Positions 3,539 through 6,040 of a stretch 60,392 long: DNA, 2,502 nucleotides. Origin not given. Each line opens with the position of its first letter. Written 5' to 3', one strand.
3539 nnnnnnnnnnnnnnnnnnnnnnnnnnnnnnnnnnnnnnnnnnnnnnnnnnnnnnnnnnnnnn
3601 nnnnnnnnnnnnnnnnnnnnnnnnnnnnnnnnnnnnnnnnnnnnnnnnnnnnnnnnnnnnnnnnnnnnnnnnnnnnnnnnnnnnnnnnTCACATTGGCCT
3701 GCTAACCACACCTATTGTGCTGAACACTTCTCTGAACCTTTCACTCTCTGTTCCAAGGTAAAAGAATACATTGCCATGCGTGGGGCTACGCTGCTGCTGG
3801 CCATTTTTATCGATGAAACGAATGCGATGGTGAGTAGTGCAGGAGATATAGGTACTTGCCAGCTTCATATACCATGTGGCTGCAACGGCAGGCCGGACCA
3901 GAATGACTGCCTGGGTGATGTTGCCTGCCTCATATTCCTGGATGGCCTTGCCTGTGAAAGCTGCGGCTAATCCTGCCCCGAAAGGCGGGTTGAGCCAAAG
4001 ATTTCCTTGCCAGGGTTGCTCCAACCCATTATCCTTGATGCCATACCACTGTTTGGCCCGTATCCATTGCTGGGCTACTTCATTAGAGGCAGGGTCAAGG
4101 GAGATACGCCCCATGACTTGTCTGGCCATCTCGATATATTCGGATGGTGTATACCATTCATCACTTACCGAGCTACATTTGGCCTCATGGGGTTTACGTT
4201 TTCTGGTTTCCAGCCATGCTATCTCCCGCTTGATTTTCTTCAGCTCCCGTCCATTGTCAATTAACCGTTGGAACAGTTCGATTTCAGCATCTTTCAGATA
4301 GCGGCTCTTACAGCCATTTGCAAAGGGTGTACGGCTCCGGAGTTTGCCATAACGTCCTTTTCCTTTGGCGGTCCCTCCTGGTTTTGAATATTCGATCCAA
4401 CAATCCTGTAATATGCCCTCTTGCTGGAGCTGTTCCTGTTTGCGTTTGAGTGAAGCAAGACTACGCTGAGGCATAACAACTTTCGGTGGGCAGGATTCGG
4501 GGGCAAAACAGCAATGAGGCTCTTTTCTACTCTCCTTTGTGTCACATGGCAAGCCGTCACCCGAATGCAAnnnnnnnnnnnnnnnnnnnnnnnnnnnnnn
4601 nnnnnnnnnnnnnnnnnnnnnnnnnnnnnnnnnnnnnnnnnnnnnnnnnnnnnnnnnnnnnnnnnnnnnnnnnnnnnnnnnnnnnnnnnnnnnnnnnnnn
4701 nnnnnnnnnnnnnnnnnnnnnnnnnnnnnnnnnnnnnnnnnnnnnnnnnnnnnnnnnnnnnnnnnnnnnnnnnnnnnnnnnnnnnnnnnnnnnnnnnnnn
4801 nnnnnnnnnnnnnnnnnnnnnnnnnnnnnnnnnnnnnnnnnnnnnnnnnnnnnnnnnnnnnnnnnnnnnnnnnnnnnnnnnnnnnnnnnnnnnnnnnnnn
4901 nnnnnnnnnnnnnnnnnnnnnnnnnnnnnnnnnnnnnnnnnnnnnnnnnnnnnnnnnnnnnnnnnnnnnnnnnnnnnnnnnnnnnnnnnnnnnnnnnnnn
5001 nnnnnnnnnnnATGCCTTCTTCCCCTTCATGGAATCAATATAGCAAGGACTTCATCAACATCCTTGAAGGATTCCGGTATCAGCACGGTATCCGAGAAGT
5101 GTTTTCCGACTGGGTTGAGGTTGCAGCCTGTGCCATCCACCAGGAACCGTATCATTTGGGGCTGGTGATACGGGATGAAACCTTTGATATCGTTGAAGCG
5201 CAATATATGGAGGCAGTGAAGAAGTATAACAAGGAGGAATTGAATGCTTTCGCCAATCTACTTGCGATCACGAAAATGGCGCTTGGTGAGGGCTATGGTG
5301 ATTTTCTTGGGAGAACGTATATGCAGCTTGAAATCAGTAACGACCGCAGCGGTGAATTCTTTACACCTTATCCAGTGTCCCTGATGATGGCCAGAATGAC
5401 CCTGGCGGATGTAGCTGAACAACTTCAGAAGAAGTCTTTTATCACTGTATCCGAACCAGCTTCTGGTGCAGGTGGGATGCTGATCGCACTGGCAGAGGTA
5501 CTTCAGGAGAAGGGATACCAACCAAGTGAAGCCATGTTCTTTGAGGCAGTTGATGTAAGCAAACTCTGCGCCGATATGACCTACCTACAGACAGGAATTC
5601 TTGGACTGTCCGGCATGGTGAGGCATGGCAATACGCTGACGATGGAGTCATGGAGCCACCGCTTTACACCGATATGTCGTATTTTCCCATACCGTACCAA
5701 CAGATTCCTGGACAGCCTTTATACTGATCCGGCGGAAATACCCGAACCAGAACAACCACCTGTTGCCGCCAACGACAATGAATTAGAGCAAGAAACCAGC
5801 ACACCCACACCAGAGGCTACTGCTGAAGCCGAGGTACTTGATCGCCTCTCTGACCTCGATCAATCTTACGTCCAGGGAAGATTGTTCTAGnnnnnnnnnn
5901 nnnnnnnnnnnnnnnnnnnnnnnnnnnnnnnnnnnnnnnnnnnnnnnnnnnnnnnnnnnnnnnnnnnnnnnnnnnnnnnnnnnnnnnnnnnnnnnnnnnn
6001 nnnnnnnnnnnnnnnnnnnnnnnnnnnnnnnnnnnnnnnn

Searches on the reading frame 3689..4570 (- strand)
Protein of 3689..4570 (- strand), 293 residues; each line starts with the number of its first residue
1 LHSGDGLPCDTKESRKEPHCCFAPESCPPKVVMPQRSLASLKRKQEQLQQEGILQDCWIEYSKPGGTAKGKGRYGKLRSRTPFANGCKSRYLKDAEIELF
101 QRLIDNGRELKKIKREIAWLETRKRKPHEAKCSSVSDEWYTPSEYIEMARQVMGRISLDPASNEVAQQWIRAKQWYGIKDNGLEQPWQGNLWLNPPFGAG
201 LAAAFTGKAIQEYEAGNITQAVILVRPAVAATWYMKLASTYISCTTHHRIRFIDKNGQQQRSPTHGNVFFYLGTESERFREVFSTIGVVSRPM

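Call 13: search_protein_families(library=pfam, proteins=[window:3689-4570:-], max_evalue=0.001)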
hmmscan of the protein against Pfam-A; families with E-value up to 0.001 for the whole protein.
window:3689-4570:- (293 aa): 1 family
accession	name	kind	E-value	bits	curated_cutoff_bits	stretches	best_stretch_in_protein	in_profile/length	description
PF05869.16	Dam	-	4.8e-13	49.6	28.1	1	134-271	7-143/169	DNA N-6-adenine-methyltransferase (Dam)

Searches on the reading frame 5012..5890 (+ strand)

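Call 13: search_protein_families(library=pfam, proteins=[window:5012-5890:+], max_evalue=0.001)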
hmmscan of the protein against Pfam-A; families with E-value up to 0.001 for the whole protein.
window:5012-5890:+ (292 aa): 1 family
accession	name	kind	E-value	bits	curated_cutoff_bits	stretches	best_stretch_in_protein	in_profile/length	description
PF02384.22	N6_Mtase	-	1e-09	38.7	20.4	1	108-221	20-129/311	N-6 DNA Methylase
